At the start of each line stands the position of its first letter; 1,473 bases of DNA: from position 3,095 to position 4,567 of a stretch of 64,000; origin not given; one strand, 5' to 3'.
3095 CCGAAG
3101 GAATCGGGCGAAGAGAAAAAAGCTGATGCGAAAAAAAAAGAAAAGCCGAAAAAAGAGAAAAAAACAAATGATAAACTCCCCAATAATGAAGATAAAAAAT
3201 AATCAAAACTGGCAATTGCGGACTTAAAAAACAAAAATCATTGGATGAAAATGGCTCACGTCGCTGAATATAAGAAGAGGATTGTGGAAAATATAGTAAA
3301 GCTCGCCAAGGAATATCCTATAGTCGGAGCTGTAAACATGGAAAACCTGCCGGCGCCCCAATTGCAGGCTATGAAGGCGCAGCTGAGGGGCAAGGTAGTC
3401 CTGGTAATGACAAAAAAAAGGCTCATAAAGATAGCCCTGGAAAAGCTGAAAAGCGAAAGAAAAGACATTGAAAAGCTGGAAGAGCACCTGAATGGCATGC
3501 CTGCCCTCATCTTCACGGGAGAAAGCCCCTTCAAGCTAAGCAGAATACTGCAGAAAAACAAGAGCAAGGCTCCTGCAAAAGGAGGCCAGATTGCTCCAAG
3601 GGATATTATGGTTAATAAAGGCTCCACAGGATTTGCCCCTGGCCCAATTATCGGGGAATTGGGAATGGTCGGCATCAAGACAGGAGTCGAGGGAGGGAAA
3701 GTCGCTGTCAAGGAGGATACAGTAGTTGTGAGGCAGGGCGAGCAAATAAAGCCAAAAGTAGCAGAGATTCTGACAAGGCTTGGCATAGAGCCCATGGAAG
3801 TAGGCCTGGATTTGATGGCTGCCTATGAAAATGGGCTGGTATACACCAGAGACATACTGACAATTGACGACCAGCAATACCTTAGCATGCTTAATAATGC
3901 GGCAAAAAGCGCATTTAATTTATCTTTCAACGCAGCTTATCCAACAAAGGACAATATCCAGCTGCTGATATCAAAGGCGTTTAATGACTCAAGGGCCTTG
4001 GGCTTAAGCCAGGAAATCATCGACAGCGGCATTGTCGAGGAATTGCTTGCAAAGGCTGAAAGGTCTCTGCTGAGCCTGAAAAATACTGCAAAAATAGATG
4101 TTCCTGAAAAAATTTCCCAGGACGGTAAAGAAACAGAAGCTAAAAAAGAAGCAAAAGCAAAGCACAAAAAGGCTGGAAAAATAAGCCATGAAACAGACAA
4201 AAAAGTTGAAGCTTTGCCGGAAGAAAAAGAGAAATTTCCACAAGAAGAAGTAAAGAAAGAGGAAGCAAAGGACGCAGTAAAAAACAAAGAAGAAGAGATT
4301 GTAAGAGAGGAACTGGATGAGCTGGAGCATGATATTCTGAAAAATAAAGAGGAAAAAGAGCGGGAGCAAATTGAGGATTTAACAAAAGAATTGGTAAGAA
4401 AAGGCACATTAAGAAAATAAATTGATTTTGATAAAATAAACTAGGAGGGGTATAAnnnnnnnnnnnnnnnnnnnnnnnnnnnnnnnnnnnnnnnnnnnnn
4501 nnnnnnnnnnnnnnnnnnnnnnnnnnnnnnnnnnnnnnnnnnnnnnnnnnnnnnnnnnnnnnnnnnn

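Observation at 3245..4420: Stalk protein P0 lacks the conserved C-terminal factor-binding peptide and carries a ~100-aa K/E-rich tail; the uL11 gene is missing from the L1-P0-P1 cluster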

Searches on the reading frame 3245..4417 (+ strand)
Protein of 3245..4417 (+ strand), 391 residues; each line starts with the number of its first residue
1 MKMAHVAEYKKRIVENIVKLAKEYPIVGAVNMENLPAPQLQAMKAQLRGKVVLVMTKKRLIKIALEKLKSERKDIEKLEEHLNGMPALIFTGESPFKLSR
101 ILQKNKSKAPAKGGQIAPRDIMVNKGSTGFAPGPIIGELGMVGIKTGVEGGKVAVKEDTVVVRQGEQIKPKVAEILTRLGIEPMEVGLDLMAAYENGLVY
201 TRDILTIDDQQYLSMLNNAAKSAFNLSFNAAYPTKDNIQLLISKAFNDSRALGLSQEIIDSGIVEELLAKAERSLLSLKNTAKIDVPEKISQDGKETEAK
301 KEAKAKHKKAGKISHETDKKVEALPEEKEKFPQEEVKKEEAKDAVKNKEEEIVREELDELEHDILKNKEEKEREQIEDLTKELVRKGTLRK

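Call 3: search_protein_families(library=pfam, proteins=[window:3245-4417:+], max_evalue=0.01)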
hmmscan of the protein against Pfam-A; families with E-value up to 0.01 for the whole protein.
window:3245-4417:+ (391 aa): 2 families
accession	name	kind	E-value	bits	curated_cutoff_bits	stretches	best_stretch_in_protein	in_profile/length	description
PF00466.25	Ribosomal_L10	-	1.4e-20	73.6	22.8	1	7-105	3-98/100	Ribosomal protein L10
PF17777.6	RL10P_insert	-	4.8e-16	58.9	29.1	1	111-181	1-71/71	Insertion domain in 60S ribosomal protein L10P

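Call 7: find_homologous_proteins(query=window:3245-4417:+)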
Query window:3245-4417:+ (391 aa): 2320 proteins with E <= 0.001 among 8000 candidates; the best 120 are listed.
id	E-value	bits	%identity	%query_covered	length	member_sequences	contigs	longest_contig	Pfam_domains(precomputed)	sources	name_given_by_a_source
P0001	1.2e-236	803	100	99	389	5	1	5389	PF00466.26,PF17777.7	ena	-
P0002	2.1e-148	512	70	86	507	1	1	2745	PF00466.26,PF17777.7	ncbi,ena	-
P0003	3.5e-148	512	65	100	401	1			PF00466.26,PF17777.7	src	-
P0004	1.8e-147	509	81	73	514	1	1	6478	PF00466.26,PF17777.7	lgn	-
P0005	8.5e-143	494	76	74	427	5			PF00466.26,PF17777.7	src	-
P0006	8.1e-136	471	55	99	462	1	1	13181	PF00466.26,PF17777.7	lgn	-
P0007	1.7e-133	463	59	99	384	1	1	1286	PF00466.26,PF17777.7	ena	-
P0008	5.8e-129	449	59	99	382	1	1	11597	PF00466.26,PF17777.7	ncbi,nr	ncbi:50S ribosomal protein L10 [Candidatus Woesearchaeota archaeon]|nr:50S ribosomal protein L10 [Ca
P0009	6.8e-129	448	61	95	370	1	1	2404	PF00466.26,PF17777.7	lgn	-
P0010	3.0e-128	446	56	99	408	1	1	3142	PF00466.26,PF17777.7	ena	-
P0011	2.0e-126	440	68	73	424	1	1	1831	PF00466.26,PF17777.7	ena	-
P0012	2.6e-126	440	61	93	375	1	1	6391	PF00466.26,PF17777.7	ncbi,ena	-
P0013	2.8e-126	440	61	93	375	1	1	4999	PF00466.26,PF17777.7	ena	-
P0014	4.3e-126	439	60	93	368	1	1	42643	PF00466.26,PF17777.7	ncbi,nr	ncbi:50S ribosomal protein L10 [Candidatus Woesearchaeota archaeon]|nr:50S ribosomal protein L10 [Ca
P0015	8.3e-126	438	62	85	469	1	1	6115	PF00466.26,PF17777.7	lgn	-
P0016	1.2e-125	438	59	95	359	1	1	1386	PF00466.26,PF17777.7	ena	-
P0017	1.3e-125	438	59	93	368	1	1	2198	PF00466.26,PF17777.7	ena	-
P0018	1.8e-125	437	68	73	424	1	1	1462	PF00466.26,PF17777.7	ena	-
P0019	7.3e-125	435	66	77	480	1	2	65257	PF00466.26,PF17777.7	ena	-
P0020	1.5e-124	434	60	93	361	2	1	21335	PF00466.26,PF17777.7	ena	-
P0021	1.7e-124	434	59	95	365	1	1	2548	PF00466.26,PF17777.7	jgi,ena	-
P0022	2.9e-124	433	58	95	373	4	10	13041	PF00466.26,PF17777.7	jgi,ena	-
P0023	9.2e-124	431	61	92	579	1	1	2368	PF00466.26,PF17777.7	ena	-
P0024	1.0e-123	431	69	73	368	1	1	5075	PF00466.26,PF17777.7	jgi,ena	-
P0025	1.2e-123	431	63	85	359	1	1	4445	PF00466.26,PF17777.7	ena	-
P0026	2.5e-123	430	59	93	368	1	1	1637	PF00466.26,PF17777.7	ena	-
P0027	6.2e-123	429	56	99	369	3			PF00466.26,PF17777.7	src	-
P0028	1.3e-122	428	66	77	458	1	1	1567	PF00466.26,PF17777.7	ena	-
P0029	1.4e-122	428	66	73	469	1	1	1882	PF00466.26,PF17777.7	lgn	-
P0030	2.8e-122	427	66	77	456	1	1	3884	PF00466.26,PF17777.7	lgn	-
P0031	2.8e-122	427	61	86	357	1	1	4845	PF00466.26,PF17777.7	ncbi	-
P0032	2.9e-122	427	69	72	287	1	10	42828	PF00466.26,PF17777.7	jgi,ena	-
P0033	3.0e-122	427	57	97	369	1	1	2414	PF00466.26,PF17777.7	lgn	-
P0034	3.4e-122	426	61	86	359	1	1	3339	PF00466.26,PF17777.7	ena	-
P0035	4.3e-122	426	61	86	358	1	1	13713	PF00466.26,PF17777.7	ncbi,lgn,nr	ncbi:MAG: 50S ribosomal protein L10 [Nanoarchaeota archaeon]|nr:50S ribosomal protein L10 [Nanoarcha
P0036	4.5e-122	426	58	95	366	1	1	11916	PF00466.26,PF17777.7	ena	-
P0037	4.6e-122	426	68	73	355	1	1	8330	PF00466.26,PF17777.7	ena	-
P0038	4.6e-122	426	63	86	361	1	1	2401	PF00466.26,PF17777.7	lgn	-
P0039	4.7e-122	426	55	98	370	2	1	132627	PF00466.26,PF17777.7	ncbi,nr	ncbi:50S ribosomal protein L10 [Candidatus Woesearchaeota archaeon]|nr:50S ribosomal protein L10 [Ca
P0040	5.0e-122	426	61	86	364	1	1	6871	PF00466.26,PF17777.7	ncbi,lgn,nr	ncbi:50S ribosomal protein L10 [Candidatus Woesearchaeota archaeon]|nr:50S ribosomal protein L10 [Ca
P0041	5.7e-122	426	55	98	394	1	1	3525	PF00466.26,PF17777.7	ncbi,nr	ncbi:50S ribosomal protein L10 [Candidatus Woesearchaeota archaeon]|nr:50S ribosomal protein L10 [Ca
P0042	6.2e-122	425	59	93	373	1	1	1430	PF00466.26,PF17777.7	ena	-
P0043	8.5e-122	425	62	82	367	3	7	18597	PF00466.26,PF17777.7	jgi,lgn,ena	-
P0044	9.7e-122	425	53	100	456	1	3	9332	PF00466.26,PF17777.7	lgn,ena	-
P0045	1.1e-121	425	66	72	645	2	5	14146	PF00466.26,PF17777.7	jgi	-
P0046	1.1e-121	425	58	93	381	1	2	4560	PF00466.26,PF17777.7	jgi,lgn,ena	-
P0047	1.2e-121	425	66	72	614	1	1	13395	PF00466.26,PF17777.7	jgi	-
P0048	1.3e-121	424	66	77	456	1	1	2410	PF00466.26,PF17777.7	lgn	-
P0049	1.6e-121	424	63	76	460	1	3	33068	PF00466.26,PF17777.7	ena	-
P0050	1.7e-121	424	62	85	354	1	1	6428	PF00466.26,PF17777.7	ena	-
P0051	2.2e-121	424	62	85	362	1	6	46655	PF00466.26,PF17777.7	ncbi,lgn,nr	ncbi:50S ribosomal protein L10 [Candidatus Woesearchaeota archaeon]|nr:50S ribosomal protein L10 [Ca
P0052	2.3e-121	424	57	95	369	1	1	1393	PF00466.26,PF17777.7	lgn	-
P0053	2.3e-121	424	68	72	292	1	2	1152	PF00466.26,PF17777.7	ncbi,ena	-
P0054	2.6e-121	423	61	86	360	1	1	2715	PF00466.26,PF17777.7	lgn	-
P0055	2.7e-121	423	58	93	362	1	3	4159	PF00466.26,PF17777.7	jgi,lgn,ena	-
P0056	2.8e-121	423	56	96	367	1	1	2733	PF00466.26,PF17777.7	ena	-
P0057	3.0e-121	423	66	72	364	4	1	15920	PF00466.26,PF17777.7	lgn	-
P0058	3.1e-121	423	67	72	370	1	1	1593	PF00466.26,PF17777.7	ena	-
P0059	3.1e-121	423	58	93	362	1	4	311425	PF00466.26,PF17777.7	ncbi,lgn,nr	ncbi:50S ribosomal protein L10 [Candidatus Woesearchaeota archaeon]|nr:50S ribosomal protein L10 [Ca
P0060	3.7e-121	423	61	86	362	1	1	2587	PF00466.26,PF17777.7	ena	-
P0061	4.1e-121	423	57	98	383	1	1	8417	PF00466.26,PF17777.7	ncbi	-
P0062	4.2e-121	423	60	87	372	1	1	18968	PF00466.26,PF17777.7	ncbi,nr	ncbi:50S ribosomal protein L10 [Candidatus Woesearchaeota archaeon]|nr:50S ribosomal protein L10 [Ca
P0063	4.3e-121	423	67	73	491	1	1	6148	PF00466.26,PF17777.7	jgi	-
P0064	4.4e-121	423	57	95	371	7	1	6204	PF00466.26,PF17777.7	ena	-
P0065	4.8e-121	423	61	86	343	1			PF00466.26,PF17777.7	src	-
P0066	5.1e-121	422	53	99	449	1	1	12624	PF00466.26,PF17777.7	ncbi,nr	ncbi:MAG: 50S ribosomal protein L10 [Nanoarchaeota archaeon]|nr:50S ribosomal protein L10 [Nanoarcha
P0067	5.3e-121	422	68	72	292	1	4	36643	PF00466.26,PF17777.7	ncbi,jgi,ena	-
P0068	5.3e-121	422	64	77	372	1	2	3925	PF00466.26,PF17777.7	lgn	-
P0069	8.0e-121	422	63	86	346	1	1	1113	PF00466.26,PF17777.7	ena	-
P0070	8.5e-121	422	68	72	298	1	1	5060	PF00466.26,PF17777.7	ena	-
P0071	9.4e-121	422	57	95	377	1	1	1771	PF00466.26,PF17777.7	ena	-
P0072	1.0e-120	421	58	93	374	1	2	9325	PF00466.26,PF17777.7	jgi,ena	-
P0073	1.0e-120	421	68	73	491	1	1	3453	PF00466.26,PF17777.7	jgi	-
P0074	1.1e-120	421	57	93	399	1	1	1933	PF00466.26,PF17777.7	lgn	-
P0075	1.2e-120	421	69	73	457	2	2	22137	PF00466.26,PF17777.7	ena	-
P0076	1.3e-120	421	68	72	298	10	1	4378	PF00466.26,PF17777.7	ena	-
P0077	1.4e-120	421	65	76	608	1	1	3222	PF00466.26,PF17777.7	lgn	-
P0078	1.5e-120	421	65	75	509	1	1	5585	PF00466.26,PF17777.7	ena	-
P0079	1.9e-120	421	68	73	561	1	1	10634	PF00466.26,PF17777.7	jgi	-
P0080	1.9e-120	421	57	95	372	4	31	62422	PF00466.26,PF17777.7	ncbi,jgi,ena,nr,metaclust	ncbi:50S ribosomal protein L10 [Candidatus Woesearchaeota archaeon]|nr:50S ribosomal protein L10 [Ca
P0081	2.6e-120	420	67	73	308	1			PF00466.26,PF17777.7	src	-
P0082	6.8e-120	419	62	86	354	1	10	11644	PF00466.26,PF17777.7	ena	-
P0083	6.8e-120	419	58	86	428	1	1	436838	PF00466.26,PF17777.7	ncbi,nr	ncbi:50S ribosomal protein L10 [Candidatus Woesearchaeota archaeon]|nr:50S ribosomal protein L10 [Ca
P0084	7.3e-120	419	65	75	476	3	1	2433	PF00466.26,PF17777.7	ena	-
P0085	8.0e-120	419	56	95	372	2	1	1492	PF00466.26,PF17777.7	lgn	-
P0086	8.5e-120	418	67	72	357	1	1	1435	PF00466.26,PF17777.7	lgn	-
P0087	1.0e-119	418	57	98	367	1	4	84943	PF00466.26,PF17777.7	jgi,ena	-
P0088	1.2e-119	418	65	77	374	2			PF00466.26,PF17777.7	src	-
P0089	1.2e-119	418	57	93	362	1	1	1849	PF00466.26,PF17777.7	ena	-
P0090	1.3e-119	418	56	95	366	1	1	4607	PF00466.26,PF17777.7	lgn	-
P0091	1.4e-119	418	66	73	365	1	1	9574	PF00466.26,PF17777.7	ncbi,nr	ncbi:50S ribosomal protein L10 [Candidatus Woesearchaeota archaeon]|nr:50S ribosomal protein L10 [Ca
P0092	1.4e-119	418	55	95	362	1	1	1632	PF00466.26,PF17777.7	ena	-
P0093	1.7e-119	417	62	86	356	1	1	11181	PF00466.26,PF17777.7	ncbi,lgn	-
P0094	1.7e-119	417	62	86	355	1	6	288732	PF00466.26,PF17777.7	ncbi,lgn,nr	ncbi:50S ribosomal protein L10 [Candidatus Woesearchaeota archaeon]|nr:50S ribosomal protein L10 [Ca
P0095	2.0e-119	417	61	79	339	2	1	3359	PF00466.26,PF17777.7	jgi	-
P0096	2.2e-119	417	57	98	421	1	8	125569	PF00466.26,PF17777.7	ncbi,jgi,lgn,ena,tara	tara:strand:+ start:89954 stop:91219 length:1266 start_codon:yes stop_codon:yes gene_type:complete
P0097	2.3e-119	417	57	93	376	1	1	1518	PF00466.26,PF17777.7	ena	-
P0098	2.3e-119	417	57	98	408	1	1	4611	PF00466.26,PF17777.7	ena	-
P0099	2.3e-119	417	64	77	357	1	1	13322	PF00466.26,PF17777.7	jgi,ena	-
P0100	2.3e-119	417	69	73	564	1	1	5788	PF00466.26,PF17777.7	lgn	-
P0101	2.6e-119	417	57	96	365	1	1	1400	PF00466.26,PF17777.7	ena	-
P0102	3.1e-119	417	66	77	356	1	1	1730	PF00466.26,PF17777.7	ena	-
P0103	3.1e-119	417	68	73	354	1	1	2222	PF00466.26,PF17777.7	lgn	-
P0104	3.1e-119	417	64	78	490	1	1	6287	PF00466.26,PF17777.7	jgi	-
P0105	3.1e-119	417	57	98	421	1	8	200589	PF00466.26,PF17777.7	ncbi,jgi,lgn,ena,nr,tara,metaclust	ncbi:50S ribosomal protein L10 [Candidatus Woesearchaeota archaeon]|jgi:large subunit ribosomal prot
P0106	3.2e-119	417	69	72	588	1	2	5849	PF00466.26,PF17777.7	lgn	-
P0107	3.4e-119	416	68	72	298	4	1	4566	PF00466.26,PF17777.7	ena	-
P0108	3.9e-119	416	68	72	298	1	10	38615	PF00466.26,PF17777.7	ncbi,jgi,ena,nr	ncbi:MAG TPA: 50S ribosomal protein L10 [Candidatus Nanoarchaeia archaeon]|nr:50S ribosomal protein 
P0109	4.0e-119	416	65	72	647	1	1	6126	PF00466.26,PF17777.7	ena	-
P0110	4.2e-119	416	61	86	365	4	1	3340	PF00466.26,PF17777.7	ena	-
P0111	4.8e-119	416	57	95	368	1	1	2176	PF00466.26,PF17777.7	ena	-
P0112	5.1e-119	416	62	86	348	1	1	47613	PF00466.26,PF17777.7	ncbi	-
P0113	5.4e-119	416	62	79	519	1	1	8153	PF00466.26,PF17777.7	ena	-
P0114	5.6e-119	416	61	86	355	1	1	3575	PF00466.26,PF17777.7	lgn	-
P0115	6.3e-119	416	60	86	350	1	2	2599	PF00466.26,PF17777.7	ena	-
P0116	6.7e-119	415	68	72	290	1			PF00466.26,PF17777.7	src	-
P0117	7.1e-119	415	55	95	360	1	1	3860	PF00466.26,PF17777.7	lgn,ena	-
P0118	8.6e-119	415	68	87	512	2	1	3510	PF00466.26,PF17777.7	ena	-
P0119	9.6e-119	415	61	86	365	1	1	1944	PF00466.26,PF17777.7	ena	-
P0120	1.0e-118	415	62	81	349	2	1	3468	PF00466.26,PF17777.7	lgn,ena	-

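Call 49: find_encoding_contigs(protein=P0176, flank=6000, max_places=2)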
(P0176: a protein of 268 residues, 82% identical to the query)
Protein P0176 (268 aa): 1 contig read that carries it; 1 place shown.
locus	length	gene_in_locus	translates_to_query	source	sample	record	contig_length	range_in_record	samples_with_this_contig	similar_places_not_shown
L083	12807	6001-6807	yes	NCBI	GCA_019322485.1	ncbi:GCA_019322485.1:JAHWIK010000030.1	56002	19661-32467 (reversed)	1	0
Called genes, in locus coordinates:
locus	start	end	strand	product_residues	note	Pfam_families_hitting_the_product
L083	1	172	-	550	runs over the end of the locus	PF00118:Cpn60_TCP1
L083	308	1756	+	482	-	PF01564:Spermine_synth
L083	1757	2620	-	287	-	PF26553:PDDEXK_19, PF01381:HTH_3 (weak)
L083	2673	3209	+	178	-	PF00406:ADK (weak), PF02224:Cytidylate_kin (weak), PF13189:Cytidylate_kin2, PF13207:AAA_17, PF13238:AAA_18, PF13671:AAA_33 (faint), PF01202:SKI (faint), PF02224:Cytidylate_kin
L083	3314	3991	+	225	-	PF00254:FKBP_C, PF22199:FKBP26_IF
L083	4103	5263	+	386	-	PF00091:Tubulin, PF12327:FtsZ_C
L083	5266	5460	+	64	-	-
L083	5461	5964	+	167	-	PF03439:Spt5-NGN, PF00467:KOW (weak)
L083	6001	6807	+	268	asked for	PF03946:Ribosomal_L11_N, PF00298:Ribosomal_L11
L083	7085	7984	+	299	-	PF00850:Hist_deacetyl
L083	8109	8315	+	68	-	-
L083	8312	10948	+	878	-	PF00690:Cation_ATPase_N, PF00122:E1-E2_ATPase, PF00702:Hydrolase, PF13246:Cation_ATPase, PF00689:Cation_ATPase_C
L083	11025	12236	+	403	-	PF00999:Na_H_Exchanger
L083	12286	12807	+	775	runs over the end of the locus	PF00324:AA_permease, PF13520:AA_permease_2, PF13489:Methyltransf_23, PF08241:Methyltransf_11, PF08242:Methyltransf_12, PF13649:Methyltransf_25, PF13847:Methyltransf_31 (weak)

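Call 50: find_encoding_contigs(protein=P0223, flank=6000, max_places=2)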
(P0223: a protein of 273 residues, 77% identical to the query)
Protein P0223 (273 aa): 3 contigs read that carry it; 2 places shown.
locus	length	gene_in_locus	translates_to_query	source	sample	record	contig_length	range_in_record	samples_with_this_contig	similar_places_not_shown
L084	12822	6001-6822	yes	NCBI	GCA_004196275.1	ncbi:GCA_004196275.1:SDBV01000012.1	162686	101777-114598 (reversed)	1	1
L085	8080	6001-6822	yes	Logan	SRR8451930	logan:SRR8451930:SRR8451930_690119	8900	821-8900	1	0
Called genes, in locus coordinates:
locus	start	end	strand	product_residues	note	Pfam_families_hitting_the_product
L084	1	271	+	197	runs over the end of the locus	-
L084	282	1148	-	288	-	PF26553:PDDEXK_19, PF01381:HTH_3, PF12844:HTH_19 (weak), PF13560:HTH_31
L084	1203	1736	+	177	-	PF00406:ADK (faint), PF01712:dNK (faint), PF02224:Cytidylate_kin (weak), PF13189:Cytidylate_kin2, PF13207:AAA_17, PF13238:AAA_18, PF13671:AAA_33 (faint), PF02224:Cytidylate_kin, +1 more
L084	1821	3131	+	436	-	-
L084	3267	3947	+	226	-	PF00254:FKBP_C, PF22199:FKBP26_IF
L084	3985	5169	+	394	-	PF00091:Tubulin, PF12327:FtsZ_C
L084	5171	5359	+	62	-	PF00584:SecE (weak)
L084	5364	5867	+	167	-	PF03439:Spt5-NGN, PF00467:KOW (weak)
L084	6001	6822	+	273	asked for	PF03946:Ribosomal_L11_N, PF00298:Ribosomal_L11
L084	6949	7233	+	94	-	PF01022:HTH_5, PF12802:MarR_2 (weak), PF12840:HTH_20, PF13412:HTH_24, PF01047:MarR, PF08279:HTH_11, PF13601:HTH_34 (weak)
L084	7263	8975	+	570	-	PF00999:Na_H_Exchanger, PF02254:TrkA_N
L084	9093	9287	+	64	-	-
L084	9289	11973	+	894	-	PF00690:Cation_ATPase_N, PF00122:E1-E2_ATPase, PF00702:Hydrolase, PF13246:Cation_ATPase, PF08282:Hydrolase_3 (faint), PF00689:Cation_ATPase_C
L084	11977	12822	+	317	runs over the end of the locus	PF01699:Na_Ca_ex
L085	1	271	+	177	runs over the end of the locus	-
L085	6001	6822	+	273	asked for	PF03946:Ribosomal_L11_N, PF00298:Ribosomal_L11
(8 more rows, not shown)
